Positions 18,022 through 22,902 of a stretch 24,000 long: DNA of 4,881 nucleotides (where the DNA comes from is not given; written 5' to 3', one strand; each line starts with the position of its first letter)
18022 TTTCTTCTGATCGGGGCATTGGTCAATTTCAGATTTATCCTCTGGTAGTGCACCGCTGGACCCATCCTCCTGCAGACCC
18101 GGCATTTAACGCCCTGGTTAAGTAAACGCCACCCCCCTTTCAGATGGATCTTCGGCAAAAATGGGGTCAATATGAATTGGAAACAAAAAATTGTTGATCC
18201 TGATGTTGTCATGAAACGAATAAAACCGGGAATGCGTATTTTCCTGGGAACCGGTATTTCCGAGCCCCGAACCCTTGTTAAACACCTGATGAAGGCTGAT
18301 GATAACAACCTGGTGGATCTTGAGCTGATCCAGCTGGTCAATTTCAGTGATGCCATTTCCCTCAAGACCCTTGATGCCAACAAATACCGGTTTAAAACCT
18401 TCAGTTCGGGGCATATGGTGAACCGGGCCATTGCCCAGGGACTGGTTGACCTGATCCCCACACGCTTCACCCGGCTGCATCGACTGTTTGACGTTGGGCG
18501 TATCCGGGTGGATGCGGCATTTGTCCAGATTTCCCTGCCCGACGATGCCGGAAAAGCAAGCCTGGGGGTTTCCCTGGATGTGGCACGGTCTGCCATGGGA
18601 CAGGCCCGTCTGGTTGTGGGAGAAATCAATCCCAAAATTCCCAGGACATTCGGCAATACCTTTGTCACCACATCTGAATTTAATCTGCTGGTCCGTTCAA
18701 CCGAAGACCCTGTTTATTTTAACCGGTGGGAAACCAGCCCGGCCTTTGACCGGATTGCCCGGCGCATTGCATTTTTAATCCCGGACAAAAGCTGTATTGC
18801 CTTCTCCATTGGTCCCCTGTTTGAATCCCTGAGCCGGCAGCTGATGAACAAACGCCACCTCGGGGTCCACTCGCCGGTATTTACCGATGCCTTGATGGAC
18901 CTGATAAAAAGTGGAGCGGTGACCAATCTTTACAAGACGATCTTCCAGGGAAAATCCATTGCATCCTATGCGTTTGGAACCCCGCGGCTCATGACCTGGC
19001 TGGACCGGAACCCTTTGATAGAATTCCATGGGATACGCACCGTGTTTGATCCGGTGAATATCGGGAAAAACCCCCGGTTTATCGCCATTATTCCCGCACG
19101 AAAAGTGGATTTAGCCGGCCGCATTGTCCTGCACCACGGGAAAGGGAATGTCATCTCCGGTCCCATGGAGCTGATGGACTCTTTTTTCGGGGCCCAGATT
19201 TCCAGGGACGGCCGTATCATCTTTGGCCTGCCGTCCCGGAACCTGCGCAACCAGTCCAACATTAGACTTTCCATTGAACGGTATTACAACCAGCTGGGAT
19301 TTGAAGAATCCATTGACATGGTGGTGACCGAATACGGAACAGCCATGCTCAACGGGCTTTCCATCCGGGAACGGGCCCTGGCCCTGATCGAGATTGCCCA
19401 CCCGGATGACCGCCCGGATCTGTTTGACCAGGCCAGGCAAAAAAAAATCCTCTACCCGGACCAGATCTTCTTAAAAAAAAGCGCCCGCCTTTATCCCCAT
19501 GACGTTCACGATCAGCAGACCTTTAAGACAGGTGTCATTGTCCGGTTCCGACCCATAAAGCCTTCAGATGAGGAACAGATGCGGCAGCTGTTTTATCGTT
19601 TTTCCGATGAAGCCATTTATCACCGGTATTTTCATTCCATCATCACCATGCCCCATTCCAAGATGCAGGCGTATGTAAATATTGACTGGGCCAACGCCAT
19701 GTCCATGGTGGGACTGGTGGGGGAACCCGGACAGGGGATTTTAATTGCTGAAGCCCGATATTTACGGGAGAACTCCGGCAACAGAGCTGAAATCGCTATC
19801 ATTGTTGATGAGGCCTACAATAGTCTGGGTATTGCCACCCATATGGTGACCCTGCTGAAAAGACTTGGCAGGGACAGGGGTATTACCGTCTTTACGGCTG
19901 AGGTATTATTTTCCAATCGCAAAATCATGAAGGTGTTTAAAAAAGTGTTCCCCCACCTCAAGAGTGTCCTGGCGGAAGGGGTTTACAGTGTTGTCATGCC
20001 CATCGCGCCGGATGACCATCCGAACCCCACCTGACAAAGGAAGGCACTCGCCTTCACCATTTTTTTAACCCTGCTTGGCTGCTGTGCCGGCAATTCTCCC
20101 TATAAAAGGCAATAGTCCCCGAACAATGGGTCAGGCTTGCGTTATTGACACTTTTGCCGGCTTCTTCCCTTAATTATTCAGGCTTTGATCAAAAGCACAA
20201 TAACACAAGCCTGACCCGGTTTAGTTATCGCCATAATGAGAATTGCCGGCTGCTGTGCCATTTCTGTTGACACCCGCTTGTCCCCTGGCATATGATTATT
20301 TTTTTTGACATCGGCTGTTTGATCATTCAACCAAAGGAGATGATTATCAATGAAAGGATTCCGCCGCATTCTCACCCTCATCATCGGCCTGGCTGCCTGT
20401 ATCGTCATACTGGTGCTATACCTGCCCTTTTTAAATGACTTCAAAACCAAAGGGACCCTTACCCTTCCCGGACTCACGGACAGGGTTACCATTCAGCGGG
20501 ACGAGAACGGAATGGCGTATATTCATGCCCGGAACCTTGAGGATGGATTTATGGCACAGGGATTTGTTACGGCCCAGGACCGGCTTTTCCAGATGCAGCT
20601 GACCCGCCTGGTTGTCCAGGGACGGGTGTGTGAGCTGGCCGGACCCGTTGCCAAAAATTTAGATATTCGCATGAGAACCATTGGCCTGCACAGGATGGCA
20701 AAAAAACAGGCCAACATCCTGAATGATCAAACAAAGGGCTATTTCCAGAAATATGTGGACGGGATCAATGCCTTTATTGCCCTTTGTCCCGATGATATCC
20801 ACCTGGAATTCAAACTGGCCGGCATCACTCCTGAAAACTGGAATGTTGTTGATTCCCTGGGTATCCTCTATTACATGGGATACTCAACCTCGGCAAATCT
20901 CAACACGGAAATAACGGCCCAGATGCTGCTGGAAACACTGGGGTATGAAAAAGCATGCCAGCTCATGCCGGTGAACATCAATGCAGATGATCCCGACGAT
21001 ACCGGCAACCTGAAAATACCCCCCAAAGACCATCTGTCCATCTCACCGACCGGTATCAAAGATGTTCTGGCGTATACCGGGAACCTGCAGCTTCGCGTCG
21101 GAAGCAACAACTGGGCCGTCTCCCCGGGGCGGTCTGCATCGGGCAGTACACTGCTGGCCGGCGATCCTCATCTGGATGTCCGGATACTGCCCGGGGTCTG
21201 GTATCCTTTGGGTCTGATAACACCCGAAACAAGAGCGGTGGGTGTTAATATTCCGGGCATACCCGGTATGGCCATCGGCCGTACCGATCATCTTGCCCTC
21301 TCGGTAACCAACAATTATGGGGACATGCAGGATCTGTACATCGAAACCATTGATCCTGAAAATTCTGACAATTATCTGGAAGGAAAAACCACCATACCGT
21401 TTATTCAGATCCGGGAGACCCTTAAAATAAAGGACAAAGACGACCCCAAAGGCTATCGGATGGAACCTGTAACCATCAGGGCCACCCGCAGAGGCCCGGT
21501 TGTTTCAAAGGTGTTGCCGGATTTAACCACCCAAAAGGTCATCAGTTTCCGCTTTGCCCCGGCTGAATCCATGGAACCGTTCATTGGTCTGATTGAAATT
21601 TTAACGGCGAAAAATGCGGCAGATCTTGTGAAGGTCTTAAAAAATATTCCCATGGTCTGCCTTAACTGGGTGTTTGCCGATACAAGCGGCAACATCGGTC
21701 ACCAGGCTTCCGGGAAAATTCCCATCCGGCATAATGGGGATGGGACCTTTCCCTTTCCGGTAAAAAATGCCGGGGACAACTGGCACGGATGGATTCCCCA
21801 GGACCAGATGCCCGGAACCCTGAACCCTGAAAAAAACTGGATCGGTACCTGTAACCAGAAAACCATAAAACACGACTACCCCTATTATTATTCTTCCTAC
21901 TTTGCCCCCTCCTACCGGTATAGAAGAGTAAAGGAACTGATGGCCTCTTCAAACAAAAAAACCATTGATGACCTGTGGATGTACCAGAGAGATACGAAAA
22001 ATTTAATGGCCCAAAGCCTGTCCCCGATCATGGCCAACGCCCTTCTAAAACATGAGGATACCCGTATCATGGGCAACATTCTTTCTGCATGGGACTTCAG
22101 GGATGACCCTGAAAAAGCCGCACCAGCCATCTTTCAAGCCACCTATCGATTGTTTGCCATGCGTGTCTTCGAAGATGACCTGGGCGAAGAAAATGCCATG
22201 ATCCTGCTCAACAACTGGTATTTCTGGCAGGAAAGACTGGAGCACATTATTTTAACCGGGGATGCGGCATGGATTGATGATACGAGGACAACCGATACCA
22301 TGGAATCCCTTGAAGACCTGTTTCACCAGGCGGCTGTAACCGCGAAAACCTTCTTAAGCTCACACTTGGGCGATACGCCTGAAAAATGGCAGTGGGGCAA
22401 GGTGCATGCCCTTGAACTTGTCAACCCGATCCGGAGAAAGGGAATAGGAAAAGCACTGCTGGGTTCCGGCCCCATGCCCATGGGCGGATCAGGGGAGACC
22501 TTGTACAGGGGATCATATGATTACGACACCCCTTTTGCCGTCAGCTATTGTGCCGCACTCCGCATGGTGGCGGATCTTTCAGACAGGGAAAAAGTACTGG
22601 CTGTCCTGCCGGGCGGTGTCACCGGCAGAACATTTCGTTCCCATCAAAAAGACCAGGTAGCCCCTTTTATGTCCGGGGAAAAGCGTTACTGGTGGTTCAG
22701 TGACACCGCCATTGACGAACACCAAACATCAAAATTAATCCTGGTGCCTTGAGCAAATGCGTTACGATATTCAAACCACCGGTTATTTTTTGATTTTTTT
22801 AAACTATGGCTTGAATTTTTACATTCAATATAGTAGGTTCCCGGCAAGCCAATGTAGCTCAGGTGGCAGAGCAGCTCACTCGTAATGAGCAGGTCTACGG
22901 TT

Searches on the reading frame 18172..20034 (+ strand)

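Call 36: search_protein_families(library=pfam, proteins=[window:18172-20034:+], max_evalue=0.00001)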
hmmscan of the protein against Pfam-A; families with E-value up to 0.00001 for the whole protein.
window:18172-20034:+ (620 aa): 4 families
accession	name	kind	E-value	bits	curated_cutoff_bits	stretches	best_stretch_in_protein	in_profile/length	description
PF13336.12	AcetylCoA_hyd_C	-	7.2e-39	133.6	23.7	1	269-421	1-154/154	Acetyl-CoA hydrolase/transferase C-terminal domain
PF02550.21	AcetylCoA_hydro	-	3.5e-12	47.2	24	1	15-181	17-194/198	Acetyl-CoA hydrolase/transferase N-terminal domain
PF13302.13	Acetyltransf_3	-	8.8e-07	30.1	25.4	1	458-592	3-135/138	Acetyltransferase (GNAT) domain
PF00583.31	Acetyltransf_1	-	4.8e-06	27.3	20.7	1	503-591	24-113/116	Acetyltransferase (GNAT) family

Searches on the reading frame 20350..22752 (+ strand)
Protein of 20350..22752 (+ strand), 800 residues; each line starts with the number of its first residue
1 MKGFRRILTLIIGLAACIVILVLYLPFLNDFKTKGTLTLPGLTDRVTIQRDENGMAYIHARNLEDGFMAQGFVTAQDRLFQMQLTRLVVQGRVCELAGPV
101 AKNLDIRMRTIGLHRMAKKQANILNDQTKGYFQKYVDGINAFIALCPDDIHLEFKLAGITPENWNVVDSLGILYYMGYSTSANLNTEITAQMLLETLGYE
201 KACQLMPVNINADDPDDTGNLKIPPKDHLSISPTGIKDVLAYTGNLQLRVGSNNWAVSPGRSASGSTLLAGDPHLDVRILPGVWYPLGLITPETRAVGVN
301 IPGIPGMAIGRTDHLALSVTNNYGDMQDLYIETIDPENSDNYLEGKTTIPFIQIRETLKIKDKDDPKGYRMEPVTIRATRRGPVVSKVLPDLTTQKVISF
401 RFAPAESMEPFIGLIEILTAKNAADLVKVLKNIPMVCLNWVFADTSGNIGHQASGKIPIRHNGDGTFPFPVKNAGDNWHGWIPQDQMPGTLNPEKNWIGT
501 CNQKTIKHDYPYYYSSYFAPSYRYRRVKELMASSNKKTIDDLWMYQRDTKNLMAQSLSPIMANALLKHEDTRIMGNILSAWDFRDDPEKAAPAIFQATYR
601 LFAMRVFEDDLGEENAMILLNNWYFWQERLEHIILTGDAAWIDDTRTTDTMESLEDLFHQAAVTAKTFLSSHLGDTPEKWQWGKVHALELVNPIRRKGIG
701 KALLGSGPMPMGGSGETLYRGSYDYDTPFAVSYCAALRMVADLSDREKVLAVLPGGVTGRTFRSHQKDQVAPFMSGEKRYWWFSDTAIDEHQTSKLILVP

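Call 36: search_protein_families(library=pfam, proteins=[window:20350-22752:+], max_evalue=0.00001)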
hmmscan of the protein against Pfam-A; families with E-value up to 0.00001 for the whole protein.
window:20350-22752:+ (800 aa): 1 family
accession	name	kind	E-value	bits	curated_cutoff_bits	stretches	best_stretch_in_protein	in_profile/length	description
PF01804.23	Penicil_amidase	-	7.3e-188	627.2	21.3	1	46-789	2-674/675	Penicillin amidase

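Call 68: find_encoding_contigs(protein=window:20350-22752:+, flank=10000, max_places=3)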
Protein window:20350-22752:+ (800 aa): no gene with exactly this product is on record in the collection.
